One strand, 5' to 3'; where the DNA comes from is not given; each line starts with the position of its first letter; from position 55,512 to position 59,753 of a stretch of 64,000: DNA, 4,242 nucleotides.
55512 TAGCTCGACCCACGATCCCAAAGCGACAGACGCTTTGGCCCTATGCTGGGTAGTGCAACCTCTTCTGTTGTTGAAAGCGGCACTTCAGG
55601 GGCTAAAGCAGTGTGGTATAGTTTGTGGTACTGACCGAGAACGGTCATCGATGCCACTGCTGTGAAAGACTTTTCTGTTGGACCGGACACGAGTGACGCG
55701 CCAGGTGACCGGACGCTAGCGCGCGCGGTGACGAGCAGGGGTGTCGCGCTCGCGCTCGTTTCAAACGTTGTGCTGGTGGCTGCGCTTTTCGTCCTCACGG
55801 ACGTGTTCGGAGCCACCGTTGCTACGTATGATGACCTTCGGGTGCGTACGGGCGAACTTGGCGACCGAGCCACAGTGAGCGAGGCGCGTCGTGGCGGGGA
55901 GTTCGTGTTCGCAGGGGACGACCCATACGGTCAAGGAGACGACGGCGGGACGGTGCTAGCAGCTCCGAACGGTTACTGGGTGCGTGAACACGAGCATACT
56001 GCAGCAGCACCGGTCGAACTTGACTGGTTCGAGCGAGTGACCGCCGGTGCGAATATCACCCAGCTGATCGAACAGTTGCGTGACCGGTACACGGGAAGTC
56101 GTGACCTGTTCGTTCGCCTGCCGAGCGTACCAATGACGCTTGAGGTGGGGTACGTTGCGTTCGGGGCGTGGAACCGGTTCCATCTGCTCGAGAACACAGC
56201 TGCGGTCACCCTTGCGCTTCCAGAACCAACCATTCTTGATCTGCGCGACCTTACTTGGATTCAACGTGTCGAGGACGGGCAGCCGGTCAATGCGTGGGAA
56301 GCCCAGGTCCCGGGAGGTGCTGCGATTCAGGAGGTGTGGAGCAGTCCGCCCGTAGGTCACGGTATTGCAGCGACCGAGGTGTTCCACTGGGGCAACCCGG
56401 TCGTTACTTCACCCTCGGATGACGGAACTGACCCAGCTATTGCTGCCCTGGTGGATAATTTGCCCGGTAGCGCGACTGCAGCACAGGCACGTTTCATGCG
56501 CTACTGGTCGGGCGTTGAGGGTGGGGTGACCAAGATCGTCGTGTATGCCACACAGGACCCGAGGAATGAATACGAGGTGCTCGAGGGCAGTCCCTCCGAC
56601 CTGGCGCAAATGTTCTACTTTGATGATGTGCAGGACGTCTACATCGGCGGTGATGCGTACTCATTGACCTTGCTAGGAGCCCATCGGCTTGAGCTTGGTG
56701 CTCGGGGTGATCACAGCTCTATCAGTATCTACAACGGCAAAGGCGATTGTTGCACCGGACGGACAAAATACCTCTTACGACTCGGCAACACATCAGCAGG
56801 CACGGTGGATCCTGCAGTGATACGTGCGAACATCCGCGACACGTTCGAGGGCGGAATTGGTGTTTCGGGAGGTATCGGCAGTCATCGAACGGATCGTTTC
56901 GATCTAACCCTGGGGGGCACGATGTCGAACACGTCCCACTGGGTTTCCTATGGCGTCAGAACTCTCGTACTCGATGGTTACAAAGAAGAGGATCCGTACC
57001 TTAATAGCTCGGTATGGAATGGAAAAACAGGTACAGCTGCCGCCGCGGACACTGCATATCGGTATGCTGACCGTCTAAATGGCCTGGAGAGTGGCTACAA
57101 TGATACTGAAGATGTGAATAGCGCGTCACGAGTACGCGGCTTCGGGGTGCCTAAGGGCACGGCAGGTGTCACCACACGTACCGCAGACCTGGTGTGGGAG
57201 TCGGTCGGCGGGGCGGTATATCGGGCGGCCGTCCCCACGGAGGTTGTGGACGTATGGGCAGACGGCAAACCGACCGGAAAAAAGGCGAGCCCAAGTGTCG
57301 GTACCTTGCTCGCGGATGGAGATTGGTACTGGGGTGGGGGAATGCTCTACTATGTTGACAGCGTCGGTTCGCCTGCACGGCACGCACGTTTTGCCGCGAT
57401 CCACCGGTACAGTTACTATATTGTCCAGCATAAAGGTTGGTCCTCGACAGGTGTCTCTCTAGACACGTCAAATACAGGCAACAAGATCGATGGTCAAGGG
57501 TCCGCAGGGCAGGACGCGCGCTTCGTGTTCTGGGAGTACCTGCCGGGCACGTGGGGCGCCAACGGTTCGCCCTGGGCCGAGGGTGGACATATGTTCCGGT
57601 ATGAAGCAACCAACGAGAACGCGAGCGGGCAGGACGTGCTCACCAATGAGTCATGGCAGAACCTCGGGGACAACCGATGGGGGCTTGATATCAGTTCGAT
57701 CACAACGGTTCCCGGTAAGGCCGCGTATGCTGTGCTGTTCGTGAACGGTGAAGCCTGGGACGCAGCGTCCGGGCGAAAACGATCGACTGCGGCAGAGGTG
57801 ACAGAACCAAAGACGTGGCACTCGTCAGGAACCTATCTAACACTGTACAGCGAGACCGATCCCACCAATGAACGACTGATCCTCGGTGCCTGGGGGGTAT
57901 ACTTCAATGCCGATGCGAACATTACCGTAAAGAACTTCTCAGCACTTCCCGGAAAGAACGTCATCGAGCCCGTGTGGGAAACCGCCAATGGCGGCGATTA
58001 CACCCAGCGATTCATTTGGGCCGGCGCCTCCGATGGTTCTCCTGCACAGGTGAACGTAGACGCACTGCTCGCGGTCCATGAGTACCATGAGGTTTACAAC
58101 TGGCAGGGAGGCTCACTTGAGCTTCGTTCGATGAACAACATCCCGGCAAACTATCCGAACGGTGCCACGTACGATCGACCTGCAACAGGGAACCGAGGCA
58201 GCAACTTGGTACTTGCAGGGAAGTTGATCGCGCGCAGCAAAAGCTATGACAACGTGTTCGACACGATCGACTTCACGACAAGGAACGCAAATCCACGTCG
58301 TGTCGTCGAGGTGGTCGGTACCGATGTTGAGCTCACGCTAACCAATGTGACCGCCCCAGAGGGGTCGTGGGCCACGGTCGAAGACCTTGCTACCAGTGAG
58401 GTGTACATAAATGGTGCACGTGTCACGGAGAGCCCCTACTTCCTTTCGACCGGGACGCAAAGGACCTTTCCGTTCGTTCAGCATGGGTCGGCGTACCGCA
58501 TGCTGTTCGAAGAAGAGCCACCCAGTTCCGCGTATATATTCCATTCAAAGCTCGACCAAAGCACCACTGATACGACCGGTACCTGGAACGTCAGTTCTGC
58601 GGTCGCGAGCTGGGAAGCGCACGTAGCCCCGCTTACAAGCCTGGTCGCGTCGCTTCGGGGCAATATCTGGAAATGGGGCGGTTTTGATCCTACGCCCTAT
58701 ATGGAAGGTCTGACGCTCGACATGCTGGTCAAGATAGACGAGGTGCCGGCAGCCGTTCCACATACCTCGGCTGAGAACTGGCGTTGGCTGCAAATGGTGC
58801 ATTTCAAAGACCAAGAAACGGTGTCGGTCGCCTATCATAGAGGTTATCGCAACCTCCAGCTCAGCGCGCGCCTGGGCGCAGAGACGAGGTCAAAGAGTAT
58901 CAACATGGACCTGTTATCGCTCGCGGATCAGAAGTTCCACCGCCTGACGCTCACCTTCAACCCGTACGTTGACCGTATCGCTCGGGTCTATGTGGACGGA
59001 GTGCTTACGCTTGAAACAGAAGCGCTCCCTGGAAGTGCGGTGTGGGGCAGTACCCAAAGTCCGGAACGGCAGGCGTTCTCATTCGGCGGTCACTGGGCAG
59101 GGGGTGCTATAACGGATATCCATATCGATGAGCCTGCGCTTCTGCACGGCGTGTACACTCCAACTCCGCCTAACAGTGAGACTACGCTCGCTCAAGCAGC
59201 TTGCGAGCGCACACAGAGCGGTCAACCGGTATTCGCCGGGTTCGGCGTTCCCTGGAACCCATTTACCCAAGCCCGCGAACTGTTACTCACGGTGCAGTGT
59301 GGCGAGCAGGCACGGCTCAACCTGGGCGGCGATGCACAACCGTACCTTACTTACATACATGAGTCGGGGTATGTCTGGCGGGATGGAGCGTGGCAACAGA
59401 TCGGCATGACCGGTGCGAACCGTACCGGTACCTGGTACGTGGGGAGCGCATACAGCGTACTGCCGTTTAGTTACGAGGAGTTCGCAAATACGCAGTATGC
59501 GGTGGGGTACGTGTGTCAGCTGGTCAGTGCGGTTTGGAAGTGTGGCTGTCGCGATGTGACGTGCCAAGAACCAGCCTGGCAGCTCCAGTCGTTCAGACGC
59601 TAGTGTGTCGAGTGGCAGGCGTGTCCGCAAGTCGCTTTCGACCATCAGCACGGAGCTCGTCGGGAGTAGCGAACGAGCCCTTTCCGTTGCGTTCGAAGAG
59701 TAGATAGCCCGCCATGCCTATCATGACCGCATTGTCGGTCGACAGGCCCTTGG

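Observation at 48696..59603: Expanded SipW/TasA-type surface-fibre locus: three cognate substrates, two S26B-like proteins and a 1313-aa LamG protein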

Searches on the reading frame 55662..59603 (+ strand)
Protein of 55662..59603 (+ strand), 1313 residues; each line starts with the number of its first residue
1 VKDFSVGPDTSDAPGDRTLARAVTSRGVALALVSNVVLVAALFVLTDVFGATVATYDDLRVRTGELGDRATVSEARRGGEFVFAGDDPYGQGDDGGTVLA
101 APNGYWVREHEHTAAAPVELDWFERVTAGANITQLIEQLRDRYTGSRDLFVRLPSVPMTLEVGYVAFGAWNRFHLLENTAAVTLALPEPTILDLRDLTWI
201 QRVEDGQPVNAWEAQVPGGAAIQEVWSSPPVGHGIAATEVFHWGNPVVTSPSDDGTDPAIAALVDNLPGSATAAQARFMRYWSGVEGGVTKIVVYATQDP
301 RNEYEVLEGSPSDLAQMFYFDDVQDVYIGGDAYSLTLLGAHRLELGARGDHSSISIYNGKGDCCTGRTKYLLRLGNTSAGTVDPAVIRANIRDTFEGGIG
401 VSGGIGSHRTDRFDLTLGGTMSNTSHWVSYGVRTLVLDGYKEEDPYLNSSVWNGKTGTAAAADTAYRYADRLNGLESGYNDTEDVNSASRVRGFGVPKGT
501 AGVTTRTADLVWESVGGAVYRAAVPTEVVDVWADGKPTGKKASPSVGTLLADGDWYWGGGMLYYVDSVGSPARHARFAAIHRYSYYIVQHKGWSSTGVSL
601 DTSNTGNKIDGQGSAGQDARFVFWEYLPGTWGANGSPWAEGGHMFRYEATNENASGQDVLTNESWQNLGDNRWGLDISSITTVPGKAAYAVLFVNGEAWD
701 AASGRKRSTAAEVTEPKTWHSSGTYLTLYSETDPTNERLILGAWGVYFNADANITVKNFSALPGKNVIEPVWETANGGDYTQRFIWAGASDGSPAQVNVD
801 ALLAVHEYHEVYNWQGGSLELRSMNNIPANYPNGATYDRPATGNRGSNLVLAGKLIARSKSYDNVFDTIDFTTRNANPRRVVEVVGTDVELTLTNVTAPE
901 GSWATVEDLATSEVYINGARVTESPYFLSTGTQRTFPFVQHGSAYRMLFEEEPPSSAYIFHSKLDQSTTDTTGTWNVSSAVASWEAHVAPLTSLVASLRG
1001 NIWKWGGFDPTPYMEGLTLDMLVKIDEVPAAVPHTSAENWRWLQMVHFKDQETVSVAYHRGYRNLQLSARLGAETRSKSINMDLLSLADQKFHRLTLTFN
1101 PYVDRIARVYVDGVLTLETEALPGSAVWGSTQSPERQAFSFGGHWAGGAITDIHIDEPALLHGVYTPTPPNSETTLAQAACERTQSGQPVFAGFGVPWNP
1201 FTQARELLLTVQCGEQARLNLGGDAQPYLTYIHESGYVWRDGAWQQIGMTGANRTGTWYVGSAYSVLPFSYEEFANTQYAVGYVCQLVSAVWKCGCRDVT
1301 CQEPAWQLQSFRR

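Call 3: search_protein_families(library=pfam, proteins=[window:55662-59603:+], max_evalue=0.1)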
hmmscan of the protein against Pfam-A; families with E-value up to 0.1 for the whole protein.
window:55662-59603:+ (1313 aa): 0 families

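Call 4: search_protein_families(library=ncbifam, proteins=[window:55662-59603:+], max_evalue=0.1)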
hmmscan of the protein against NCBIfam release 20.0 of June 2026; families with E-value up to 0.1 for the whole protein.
window:55662-59603:+ (1313 aa): 0 families

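Call 9: search_solved_structures(query=window:55662-59603:+, max_evalue=1)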
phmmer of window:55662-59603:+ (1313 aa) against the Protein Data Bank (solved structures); distinct sequences matched with E-value up to 1: 0.

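Call 13: find_homologous_proteins(query=window:55662-59603:+, max_evalue=0.001)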
Query window:55662-59603:+ (1313 aa): 1 proteins with E <= 0.001 among 8000 candidates.
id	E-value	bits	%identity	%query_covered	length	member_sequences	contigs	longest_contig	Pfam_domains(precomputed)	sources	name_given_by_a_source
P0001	0.0e+0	3055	100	100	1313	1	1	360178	-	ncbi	-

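Call 16: find_encoding_contigs(protein=P0001, flank=1000, max_places=3)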
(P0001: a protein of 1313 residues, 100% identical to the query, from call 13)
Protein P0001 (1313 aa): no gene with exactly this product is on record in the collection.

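Call 65: search_dna_similar(query=window:55662-59603:+, collection=phages, mode=protein, max_evalue=0.01, max_rows=10)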
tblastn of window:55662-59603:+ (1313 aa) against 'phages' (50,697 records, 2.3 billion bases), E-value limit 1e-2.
No match.

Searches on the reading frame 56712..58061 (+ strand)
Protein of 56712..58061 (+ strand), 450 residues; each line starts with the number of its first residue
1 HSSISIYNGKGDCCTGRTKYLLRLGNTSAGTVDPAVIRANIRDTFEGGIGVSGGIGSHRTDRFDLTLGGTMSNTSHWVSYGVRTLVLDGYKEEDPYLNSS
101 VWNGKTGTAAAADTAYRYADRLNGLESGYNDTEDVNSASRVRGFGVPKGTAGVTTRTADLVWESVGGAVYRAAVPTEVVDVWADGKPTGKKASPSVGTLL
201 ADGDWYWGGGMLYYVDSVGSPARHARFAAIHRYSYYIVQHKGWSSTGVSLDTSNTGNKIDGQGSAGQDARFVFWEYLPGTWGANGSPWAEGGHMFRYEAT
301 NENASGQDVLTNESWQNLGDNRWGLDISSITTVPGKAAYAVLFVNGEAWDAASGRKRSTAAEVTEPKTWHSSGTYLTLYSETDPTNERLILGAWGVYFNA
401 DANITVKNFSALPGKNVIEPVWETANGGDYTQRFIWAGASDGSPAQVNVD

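Call 41: search_protein_families(library=pfam, proteins=[window:56712-58061:+], max_evalue=10)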
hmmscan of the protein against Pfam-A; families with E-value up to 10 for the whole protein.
window:56712-58061:+ (450 aa): 1 family
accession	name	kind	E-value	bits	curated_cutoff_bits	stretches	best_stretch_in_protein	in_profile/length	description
PF18791.7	Transp_inhibit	-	1.9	8.5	33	1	270-290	13-33/47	Transport inhibitor response 1 protein domain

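Call 66: search_protein_families(library=ncbifam, proteins=[window:56712-58061:+], max_evalue=1)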
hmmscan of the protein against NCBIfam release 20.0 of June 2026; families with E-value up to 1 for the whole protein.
window:56712-58061:+ (450 aa): 0 families

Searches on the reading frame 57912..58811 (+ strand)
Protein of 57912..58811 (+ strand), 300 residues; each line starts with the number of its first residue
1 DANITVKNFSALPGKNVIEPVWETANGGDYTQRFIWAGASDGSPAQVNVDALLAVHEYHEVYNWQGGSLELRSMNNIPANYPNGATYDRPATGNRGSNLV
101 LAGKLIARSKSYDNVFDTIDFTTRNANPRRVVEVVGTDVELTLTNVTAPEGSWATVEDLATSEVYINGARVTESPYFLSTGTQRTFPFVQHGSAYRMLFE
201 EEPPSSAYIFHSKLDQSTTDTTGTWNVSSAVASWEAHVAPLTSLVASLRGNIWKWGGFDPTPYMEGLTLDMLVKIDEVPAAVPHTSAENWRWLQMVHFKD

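Call 41: search_protein_families(library=pfam, proteins=[window:57912-58811:+], max_evalue=10)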
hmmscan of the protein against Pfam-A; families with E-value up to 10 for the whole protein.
window:57912-58811:+ (300 aa): 2 families
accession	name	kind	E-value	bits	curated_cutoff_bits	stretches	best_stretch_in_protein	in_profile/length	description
PF23754.1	Beta-prop_IP5PC_F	-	0.078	12.3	27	1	230-254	103-127/392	IP5P C-F beta-propeller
PF06905.18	FAIM1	-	0.2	11.8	22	1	151-191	102-142/172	Fas apoptotic inhibitory molecule (FAIM1)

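Call 66: search_protein_families(library=ncbifam, proteins=[window:57912-58811:+], max_evalue=1)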
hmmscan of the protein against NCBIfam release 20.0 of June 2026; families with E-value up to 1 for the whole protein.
window:57912-58811:+ (300 aa): 0 families

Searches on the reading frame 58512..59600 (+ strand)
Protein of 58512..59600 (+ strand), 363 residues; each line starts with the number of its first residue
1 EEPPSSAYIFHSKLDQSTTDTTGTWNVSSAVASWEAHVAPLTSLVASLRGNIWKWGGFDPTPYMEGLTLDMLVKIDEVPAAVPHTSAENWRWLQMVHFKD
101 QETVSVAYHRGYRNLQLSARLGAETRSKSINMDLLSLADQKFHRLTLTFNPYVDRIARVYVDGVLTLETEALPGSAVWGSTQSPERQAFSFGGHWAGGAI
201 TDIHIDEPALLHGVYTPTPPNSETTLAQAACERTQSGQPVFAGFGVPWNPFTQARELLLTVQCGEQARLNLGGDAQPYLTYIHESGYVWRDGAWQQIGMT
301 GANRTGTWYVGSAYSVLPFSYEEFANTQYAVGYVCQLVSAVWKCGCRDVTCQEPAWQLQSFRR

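Call 41: search_protein_families(library=pfam, proteins=[window:58512-59600:+], max_evalue=10)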
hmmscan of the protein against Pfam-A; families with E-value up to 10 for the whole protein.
window:58512-59600:+ (363 aa): 1 family
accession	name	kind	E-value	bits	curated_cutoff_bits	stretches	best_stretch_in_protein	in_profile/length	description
PF13385.13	Laminin_G_3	-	2.5e-05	24.9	27.6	1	87-206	39-136/151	Concanavalin A-like lectin/glucanases superfamily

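Call 66: search_protein_families(library=ncbifam, proteins=[window:58512-59600:+], max_evalue=1)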
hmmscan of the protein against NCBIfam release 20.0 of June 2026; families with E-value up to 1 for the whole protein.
window:58512-59600:+ (363 aa): 0 families
